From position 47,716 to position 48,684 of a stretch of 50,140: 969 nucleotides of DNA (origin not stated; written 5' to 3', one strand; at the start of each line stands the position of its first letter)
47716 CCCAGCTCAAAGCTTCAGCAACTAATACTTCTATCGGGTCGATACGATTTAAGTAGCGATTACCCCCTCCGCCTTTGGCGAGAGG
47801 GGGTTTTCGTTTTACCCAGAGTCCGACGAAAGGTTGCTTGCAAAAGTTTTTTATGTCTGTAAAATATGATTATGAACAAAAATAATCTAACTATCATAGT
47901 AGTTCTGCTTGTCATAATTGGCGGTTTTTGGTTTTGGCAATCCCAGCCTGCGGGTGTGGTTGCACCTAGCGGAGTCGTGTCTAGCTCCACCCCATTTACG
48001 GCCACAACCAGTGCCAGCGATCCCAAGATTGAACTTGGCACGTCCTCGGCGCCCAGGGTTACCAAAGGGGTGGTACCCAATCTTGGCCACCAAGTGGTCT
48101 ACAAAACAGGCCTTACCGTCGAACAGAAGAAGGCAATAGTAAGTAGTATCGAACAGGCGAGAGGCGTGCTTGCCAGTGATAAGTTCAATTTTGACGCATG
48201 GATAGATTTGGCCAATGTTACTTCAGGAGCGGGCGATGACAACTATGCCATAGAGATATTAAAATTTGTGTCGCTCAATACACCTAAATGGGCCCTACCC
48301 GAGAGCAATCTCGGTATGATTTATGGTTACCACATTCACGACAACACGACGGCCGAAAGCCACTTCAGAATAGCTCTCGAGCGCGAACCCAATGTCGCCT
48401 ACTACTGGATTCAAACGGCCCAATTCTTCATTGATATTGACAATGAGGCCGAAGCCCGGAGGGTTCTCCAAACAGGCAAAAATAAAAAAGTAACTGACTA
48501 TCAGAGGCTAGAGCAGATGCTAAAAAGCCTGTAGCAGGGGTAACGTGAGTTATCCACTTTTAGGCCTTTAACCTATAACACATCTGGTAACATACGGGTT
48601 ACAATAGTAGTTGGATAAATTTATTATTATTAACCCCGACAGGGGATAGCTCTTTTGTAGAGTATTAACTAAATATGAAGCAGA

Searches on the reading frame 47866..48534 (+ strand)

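Call 48: search_protein_families(library=pfam, proteins=[window:47866-48534:+], max_evalue=0.001)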
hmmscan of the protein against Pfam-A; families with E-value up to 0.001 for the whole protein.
window:47866-48534:+ (222 aa): 1 family
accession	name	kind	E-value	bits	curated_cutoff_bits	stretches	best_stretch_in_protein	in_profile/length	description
PF14559.12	TPR_19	-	0.00042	21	25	0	159-215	6-64/68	Tetratricopeptide repeat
